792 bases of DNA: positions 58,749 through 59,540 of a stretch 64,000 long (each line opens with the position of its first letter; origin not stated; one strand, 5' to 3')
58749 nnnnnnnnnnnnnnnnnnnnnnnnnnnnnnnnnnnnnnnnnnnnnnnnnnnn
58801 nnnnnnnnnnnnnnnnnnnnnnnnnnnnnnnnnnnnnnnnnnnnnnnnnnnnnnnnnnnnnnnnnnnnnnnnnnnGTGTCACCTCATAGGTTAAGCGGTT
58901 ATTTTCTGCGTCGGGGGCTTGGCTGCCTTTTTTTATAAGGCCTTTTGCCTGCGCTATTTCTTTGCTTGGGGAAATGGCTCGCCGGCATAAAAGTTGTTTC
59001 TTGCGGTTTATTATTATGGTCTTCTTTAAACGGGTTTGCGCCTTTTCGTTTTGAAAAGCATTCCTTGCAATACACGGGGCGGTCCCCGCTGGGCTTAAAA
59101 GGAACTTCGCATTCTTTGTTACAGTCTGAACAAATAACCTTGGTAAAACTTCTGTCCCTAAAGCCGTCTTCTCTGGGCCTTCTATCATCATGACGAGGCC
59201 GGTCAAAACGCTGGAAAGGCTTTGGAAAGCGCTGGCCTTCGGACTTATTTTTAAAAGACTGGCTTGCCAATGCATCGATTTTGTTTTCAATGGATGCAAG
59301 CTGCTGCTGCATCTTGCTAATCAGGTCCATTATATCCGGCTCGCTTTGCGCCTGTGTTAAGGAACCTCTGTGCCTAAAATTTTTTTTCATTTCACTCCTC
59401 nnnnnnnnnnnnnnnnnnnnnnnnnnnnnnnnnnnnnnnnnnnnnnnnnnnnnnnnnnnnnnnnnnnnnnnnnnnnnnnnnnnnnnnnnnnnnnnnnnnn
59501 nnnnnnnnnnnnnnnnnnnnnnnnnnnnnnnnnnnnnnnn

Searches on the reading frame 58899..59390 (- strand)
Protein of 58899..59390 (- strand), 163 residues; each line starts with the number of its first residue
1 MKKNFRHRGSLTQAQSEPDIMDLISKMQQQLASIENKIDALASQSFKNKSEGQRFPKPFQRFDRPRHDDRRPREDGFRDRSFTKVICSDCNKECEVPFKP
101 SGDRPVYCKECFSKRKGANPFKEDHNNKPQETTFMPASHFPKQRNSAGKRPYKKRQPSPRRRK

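Call 3: search_protein_families(library=ncbifam, proteins=[window:58899-59390:-], max_evalue=1)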
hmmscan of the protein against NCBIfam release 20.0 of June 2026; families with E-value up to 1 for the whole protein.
window:58899-59390:- (163 aa): 3 families
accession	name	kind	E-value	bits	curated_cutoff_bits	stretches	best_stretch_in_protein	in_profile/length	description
TIGR04272.1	cxxc_cxxc_Mbark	domain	4.9e-17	61.4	36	1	80-116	1-37/37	CxxC-x17-CxxC domain-containing protein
NF001629.0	PRK00415.1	equivalog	0.39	10.3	70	1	81-111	11-39/62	30S ribosomal protein S27e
NF041201.1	recomb_XisF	equivalog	0.47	9.3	375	1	11-56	389-435/465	fdxN element excision recombinase XisF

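Call 4: search_protein_families(library=pfam, proteins=[window:58899-59390:-], max_evalue=1)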
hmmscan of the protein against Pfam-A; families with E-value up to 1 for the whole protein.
window:58899-59390:- (163 aa): 3 families
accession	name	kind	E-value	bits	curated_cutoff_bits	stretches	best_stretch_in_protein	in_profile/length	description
PF23477.1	zf_Tbcl_2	-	1.1e-16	60.6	27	1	80-116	1-37/37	Probable treble clef zinc finger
PF14599.11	zinc_ribbon_6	-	0.00034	20.9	27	1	81-112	26-54/59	Zinc-ribbon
PF22586.1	ANCHR-like_BBOX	-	0.3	11.7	27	0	106-125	19-37/39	ANCHR-like B-box zinc-binding domain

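Call 14: find_encoding_contigs(protein=window:58899-59390:-, flank=5000)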
Protein window:58899-59390:- (163 aa): no gene with exactly this product is on record in the collection.

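Call 18: find_homologous_proteins(query=window:58899-59390:-)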
Query window:58899-59390:- (163 aa): 681 proteins with E <= 0.001 among 688 candidates; the best 120 are listed.
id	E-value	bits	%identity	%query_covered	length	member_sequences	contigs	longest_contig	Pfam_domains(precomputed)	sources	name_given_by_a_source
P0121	9.0e-104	362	100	100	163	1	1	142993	PF23477.2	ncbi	ncbi:MAG: CxxC-x17-CxxC domain-containing protein [Candidatus Omnitrophota bacterium]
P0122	3.0e-55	205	61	100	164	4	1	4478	PF23477.2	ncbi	-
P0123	2.0e-54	202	60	100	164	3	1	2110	PF23477.2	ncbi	-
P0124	3.6e-54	201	60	100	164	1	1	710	PF23477.2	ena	-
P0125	4.4e-54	201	60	100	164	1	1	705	PF23477.2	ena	-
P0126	2.9e-53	198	59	100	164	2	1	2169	PF23477.2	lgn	-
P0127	1.2e-52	196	58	100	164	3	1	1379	PF23477.2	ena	-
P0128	1.6e-52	196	59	100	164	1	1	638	PF23477.2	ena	-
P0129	1.7e-52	196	58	100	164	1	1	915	PF23477.2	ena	-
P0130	2.3e-52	195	60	100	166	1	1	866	PF23477.2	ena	-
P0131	2.5e-52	195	60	100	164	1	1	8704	PF23477.2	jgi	-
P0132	5.1e-52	194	57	99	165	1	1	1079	PF23477.2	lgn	-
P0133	1.7e-50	189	58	100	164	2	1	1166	PF23477.2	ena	-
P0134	2.2e-50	189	58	100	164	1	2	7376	PF23477.2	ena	-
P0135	4.5e-50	188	56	100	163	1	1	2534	PF23477.2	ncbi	-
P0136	6.8e-50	187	56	100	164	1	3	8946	PF23477.2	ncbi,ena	ncbi:MAG: CxxC-x17-CxxC domain-containing protein [Candidatus Omnitrophota bacterium]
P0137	2.2e-48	182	56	100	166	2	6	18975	PF23477.2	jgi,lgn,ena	-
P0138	2.7e-48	182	57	94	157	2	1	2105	PF23477.2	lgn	-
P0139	5.8e-48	181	55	100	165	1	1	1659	PF23477.2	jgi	jgi:CxxC-x17-CxxC domain-containing protein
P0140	5.9e-48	181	54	91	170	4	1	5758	PF23477.2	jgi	-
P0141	7.1e-48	181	56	100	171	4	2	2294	PF23477.2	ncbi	-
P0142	9.2e-48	180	55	100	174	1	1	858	PF23477.2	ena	-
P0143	9.6e-48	180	58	100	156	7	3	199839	PF23477.2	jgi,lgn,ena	-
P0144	1.1e-47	180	55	100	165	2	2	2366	PF23477.2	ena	-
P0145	1.5e-47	180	55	100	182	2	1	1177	PF23477.2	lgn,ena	-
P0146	2.9e-47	179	55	100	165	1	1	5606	PF23477.2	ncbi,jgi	jgi:CxxC-x17-CxxC domain-containing protein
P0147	3.5e-47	178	55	99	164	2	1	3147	PF23477.2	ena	-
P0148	3.9e-47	178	62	84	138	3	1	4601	PF23477.2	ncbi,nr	ncbi:MAG: hypothetical protein KKB22_06705 [Candidatus Omnitrophica bacterium]|nr:hypothetical prote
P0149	9.2e-47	177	55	100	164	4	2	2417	PF23477.2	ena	-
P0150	9.8e-47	177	56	93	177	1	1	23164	PF23477.2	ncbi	-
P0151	2.0e-46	176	54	92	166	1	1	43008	PF23477.2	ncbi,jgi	jgi:CxxC-x17-CxxC domain-containing protein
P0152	2.2e-46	176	55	100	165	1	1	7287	PF23477.2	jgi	-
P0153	3.3e-46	175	54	95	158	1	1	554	PF23477.2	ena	-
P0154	3.4e-46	175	55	100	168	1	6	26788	PF23477.2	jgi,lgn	-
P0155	5.6e-46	174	54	96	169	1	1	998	PF23477.2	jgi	-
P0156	7.2e-46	174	51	100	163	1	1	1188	PF23477.2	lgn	-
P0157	1.8e-45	173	56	91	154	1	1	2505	PF23477.2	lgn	-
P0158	4.6e-45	171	53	100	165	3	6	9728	PF23477.2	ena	-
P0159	9.2e-45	171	50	100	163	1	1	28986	PF23477.2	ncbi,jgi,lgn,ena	ncbi:MAG: CxxC-x17-CxxC domain-containing protein [Candidatus Omnitrophota bacterium]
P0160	9.3e-45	170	56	90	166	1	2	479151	PF23477.2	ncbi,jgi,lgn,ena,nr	ncbi:MAG: hypothetical protein KBB01_04095 [Candidatus Omnitrophica bacterium]|jgi:CxxC-x17-CxxC dom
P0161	1.1e-44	170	55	100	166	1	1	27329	PF23477.2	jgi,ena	-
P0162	1.1e-44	170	50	99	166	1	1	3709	PF23477.2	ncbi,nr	ncbi:MAG: hypothetical protein PHY56_06375 [Candidatus Omnitrophica bacterium]|nr:hypothetical prote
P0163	1.1e-44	170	53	100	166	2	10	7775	PF23477.2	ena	-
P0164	1.4e-44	170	55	100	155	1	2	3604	PF23477.2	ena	-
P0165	2.2e-44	169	52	100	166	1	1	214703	PF23477.2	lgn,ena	-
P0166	2.4e-44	169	56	100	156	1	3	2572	PF23477.2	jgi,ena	-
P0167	3.5e-44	169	61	74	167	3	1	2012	PF23477.2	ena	-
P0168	9.4e-44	167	55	100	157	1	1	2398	PF23477.2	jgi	jgi:CxxC-x17-CxxC domain-containing protein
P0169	1.0e-43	167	52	100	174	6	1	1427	PF23477.2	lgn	-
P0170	1.7e-43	166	50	100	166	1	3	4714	PF23477.2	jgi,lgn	-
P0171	2.5e-43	166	56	100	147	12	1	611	PF23477.2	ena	-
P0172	3.5e-43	165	53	96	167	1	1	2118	PF23477.2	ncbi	ncbi:MAG: CxxC-x17-CxxC domain-containing protein [Candidatus Omnitrophota bacterium]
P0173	5.2e-43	165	52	93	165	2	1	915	PF23477.2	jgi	-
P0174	5.5e-43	165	52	100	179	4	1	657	PF23477.2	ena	-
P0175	6.5e-43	164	52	100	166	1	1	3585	PF23477.2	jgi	-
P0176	7.2e-43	164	51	96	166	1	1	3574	PF23477.2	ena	-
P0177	1.2e-42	164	54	100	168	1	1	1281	PF23477.2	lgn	-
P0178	1.9e-42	163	50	99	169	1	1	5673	PF23477.2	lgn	-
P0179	3.0e-42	162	51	100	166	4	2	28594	PF23477.2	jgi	-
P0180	3.2e-42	162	54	91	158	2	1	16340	PF23477.2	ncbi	-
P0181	5.1e-42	162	49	100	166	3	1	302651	PF23477.2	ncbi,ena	ncbi:MAG: CxxC-x17-CxxC domain-containing protein [Candidatus Omnitrophota bacterium]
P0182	8.0e-42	161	51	100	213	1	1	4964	PF23477.2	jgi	-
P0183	8.1e-42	161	51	100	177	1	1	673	PF23477.2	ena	-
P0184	1.3e-41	160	54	100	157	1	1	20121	PF23477.2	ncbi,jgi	ncbi:MAG: CxxC-x17-CxxC domain-containing protein [Candidatus Omnitrophota bacterium]|jgi:CxxC-x17-C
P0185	1.4e-41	160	52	93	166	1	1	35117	PF23477.2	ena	-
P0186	1.5e-41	160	51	90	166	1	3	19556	PF23477.2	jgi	-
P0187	2.2e-41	160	51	100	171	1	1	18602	PF23477.2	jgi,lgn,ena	-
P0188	2.4e-41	159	50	96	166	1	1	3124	PF23477.2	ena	-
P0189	3.1e-41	159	50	96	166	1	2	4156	PF23477.2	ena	-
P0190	3.3e-41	159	50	100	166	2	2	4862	PF23477.2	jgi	-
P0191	4.3e-41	159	53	100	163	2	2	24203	PF23477.2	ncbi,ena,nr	ncbi:MAG: hypothetical protein KKB82_07170 [Candidatus Omnitrophica bacterium]|nr:hypothetical prote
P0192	7.5e-41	158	51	100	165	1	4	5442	PF23477.2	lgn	-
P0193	7.7e-41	158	50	100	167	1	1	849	PF23477.2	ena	-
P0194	1.3e-40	157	51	100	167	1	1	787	PF23477.2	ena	-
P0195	1.3e-40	157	55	82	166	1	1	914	PF23477.2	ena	-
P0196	1.4e-40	157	51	100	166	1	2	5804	PF23477.2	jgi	jgi:CxxC-x17-CxxC domain-containing protein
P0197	1.8e-40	157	50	96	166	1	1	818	PF23477.2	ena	-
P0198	2.4e-40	156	51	100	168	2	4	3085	PF23477.2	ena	-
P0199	2.4e-40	156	51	96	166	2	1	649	PF23477.2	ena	-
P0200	4.4e-40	155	48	100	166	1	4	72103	PF23477.2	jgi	-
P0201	4.5e-40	155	55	82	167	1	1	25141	PF23477.2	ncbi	ncbi:CxxC-x17-CxxC domain-containing protein [Candidatus Omnitrophota bacterium]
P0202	5.9e-40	155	52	94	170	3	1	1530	PF23477.2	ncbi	-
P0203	7.4e-40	155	49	96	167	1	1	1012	PF23477.2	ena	-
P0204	7.4e-40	155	49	96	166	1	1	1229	PF23477.2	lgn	-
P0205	7.6e-40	155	50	94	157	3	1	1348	PF23477.2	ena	-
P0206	7.7e-40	154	55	83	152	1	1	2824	PF23477.2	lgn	-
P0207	9.5e-40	154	51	90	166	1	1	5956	PF23477.2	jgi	jgi:CxxC-x17-CxxC domain-containing protein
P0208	1.0e-39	154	51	93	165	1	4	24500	PF23477.2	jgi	jgi:CxxC-x17-CxxC domain-containing protein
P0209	1.0e-39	154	48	100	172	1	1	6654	PF23477.2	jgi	jgi:CxxC-x17-CxxC domain-containing protein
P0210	1.2e-39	154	55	82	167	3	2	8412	PF23477.2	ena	-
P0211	1.4e-39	154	48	100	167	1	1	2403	PF23477.2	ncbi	-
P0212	1.4e-39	154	50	100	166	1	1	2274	PF23477.2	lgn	-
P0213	1.5e-39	154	50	100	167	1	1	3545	PF23477.2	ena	-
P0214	1.7e-39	153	51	93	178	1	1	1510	PF23477.2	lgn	-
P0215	1.9e-39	153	44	100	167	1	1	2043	PF23477.2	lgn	-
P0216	1.9e-39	153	50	100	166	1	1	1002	PF23477.2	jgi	-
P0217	1.9e-39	153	48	100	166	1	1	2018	PF23477.2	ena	-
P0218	2.5e-39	153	54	82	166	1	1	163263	PF23477.2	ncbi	ncbi:CxxC-x17-CxxC domain-containing protein [Candidatus Omnitrophota bacterium]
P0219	2.9e-39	153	49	100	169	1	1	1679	PF23477.2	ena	-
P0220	2.9e-39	153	47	100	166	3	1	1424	PF23477.2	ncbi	-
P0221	2.9e-39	153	50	100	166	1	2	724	PF23477.2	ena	-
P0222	3.0e-39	153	50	90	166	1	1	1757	PF23477.2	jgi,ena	-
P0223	3.3e-39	152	51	96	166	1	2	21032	PF23477.2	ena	-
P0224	4.0e-39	152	47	100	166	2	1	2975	PF23477.2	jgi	-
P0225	4.7e-39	152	48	100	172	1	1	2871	PF23477.2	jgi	jgi:CxxC-x17-CxxC domain-containing protein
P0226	5.0e-39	152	52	92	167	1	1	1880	PF23477.2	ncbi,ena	-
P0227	6.0e-39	152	47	100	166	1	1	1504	PF23477.2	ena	-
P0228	8.0e-39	151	53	82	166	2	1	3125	PF23477.2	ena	-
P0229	8.4e-39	151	47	100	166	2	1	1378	PF23477.2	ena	-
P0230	9.0e-39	151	47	100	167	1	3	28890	PF23477.2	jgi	-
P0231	1.1e-38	151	47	98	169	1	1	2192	PF23477.2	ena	-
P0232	1.3e-38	151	48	100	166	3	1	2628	PF23477.2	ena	-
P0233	1.3e-38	151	51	88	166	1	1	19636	PF23477.2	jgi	-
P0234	1.3e-38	151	49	100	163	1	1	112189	PF23477.2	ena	-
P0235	1.3e-38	151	55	82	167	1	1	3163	PF23477.2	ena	-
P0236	1.4e-38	150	53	82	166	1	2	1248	PF23477.2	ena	-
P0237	1.4e-38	150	50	100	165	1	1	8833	PF23477.2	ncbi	-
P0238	1.5e-38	150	51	100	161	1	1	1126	PF23477.2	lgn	-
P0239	2.4e-38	150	48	96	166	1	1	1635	PF23477.2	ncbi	-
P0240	2.5e-38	150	53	82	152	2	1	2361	PF23477.2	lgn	-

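Call 19: find_encoding_contigs(protein=P0121, flank=5000, max_places=3)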
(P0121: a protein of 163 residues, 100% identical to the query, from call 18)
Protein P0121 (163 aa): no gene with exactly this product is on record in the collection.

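Call 51: find_encoding_contigs(protein=P0160, flank=8000, max_places=2)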
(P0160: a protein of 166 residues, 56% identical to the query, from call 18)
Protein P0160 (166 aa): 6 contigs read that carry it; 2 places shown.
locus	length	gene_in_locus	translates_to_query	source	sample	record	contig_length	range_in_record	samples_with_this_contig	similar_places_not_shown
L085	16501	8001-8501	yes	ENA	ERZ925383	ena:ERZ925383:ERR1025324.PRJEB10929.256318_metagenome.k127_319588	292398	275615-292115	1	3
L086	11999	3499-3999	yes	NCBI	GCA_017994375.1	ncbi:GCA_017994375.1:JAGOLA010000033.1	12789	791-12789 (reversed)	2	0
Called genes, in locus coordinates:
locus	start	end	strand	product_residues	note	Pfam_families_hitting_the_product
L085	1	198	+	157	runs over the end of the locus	-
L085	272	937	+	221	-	PF12728:HTH_17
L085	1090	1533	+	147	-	-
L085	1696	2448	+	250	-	PF04402:SIMPL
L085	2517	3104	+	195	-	-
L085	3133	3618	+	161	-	-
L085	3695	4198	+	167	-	-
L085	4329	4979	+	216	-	-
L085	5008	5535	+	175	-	-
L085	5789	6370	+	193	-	-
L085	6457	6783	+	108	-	-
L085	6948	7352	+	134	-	-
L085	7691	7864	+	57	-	PF23477:zf_Tbcl_2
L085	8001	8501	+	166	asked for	PF23477:zf_Tbcl_2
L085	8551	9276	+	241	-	PF01596:Methyltransf_3, PF13578:Methyltransf_24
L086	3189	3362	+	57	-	PF23477:zf_Tbcl_2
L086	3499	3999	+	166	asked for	PF23477:zf_Tbcl_2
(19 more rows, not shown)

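Call 52: find_encoding_contigs(protein=P0181, flank=8000, max_places=2)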
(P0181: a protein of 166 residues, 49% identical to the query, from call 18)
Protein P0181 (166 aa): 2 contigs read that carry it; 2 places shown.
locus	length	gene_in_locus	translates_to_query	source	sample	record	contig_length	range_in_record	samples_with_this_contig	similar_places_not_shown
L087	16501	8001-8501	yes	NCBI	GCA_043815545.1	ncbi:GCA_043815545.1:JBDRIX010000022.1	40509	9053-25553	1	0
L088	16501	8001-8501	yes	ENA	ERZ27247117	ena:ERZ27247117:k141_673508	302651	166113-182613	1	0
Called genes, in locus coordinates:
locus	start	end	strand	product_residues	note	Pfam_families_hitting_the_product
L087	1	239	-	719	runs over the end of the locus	PF03176:MMPL (faint)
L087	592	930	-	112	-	-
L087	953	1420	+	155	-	PF02457:DAC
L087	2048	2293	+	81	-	PF04014:MazE_antitoxin (weak)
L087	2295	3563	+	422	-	PF02321:OEP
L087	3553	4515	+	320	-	PF00364:Biotin_lipoyl (faint), PF25917:BSH_RND, PF25973:BSH_CzcB, PF25990:Beta-barrel_YknX (weak), PF26002:Beta-barrel_AprE (weak)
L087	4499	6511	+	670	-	PF00005:ABC_tran, PF02463:SMC_N (faint), PF13304:AAA_21 (faint), PF12704:MacB_PCD, PF02687:FtsX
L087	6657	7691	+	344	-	PF21016:RlmN_N, PF04055:Radical_SAM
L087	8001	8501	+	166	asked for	PF23477:zf_Tbcl_2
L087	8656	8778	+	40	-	PF23477:zf_Tbcl_2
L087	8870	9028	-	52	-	-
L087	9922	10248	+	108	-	PF12840:HTH_20, PF01022:HTH_5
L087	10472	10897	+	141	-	PF01471:PG_binding_1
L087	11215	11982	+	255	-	PF02457:DAC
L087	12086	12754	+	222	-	PF19027:DUF5752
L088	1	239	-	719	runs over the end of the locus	PF03176:MMPL (faint)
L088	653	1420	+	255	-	PF02457:DAC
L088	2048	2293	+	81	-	PF04014:MazE_antitoxin (weak)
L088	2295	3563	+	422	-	PF02321:OEP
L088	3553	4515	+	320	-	PF00364:Biotin_lipoyl (faint), PF25917:BSH_RND, PF25973:BSH_CzcB, PF25990:Beta-barrel_YknX (weak), PF26002:Beta-barrel_AprE (weak)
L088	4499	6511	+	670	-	PF00005:ABC_tran, PF02463:SMC_N (faint), PF13304:AAA_21 (faint), PF12704:MacB_PCD, PF02687:FtsX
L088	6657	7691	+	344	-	PF21016:RlmN_N, PF04055:Radical_SAM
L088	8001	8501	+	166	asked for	PF23477:zf_Tbcl_2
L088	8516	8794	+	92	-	-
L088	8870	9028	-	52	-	-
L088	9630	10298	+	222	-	PF19027:DUF5752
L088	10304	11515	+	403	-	PF21269:TreT_GT1, PF00534:Glycos_transf_1, PF20706:GT4-conflict (weak), PF13692:Glyco_trans_1_4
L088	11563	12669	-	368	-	PF00142:Fer4_NifH (faint), PF01656:CbiA, PF02374:ArsA_ATPase (weak), PF06564:CBP_BcsQ (weak), PF09140:MipZ (faint), PF10609:ParA (faint), PF13614:AAA_31, PF16561:AMPK1_CBM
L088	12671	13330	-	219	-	-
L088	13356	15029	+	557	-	PF03065:Glyco_hydro_57, PF12055:DUF3536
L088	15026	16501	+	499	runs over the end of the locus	PF02446:Glyco_hydro_77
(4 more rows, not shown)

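Call 60: predict_structure(alignment_id=A4)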
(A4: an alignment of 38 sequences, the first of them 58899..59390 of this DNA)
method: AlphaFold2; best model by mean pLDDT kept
length: 163 residues; sequences in the alignment: 38
mean_pLDDT: 64.2   pTM: 0.26
mean pLDDT of the five models: 64.2, 62.9, 61.7, 61.0, 60.0
residues with pLDDT >= 90: 9; 70-90: 49; 50-70: 60; < 50: 45
segments of 3 or more residues with pLDDT < 50: 9-15, 119-124, 128-139, 143-154
pLDDT, mean of each block of 10 residues (from residue 1): 55 54 88 90 64 59 60 56 83 83 81 68 47 46 43 51 54
secondary structure, 60 per line:
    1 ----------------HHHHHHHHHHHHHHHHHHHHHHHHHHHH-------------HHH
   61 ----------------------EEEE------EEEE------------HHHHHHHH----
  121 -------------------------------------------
elements in order: H17-44 E83-86 E93-96 H109-116

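Call 95: search_protein_families(library=padloc, proteins=[window:58899-59390:-], max_evalue=0.1)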
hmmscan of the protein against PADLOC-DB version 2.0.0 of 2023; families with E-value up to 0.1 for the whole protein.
window:58899-59390:- (163 aa): 0 families

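Call 96: search_protein_families(library=phrogs, proteins=[window:58899-59390:-], max_evalue=0.1)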
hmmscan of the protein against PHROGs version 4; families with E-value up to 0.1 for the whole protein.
window:58899-59390:- (163 aa): 0 families
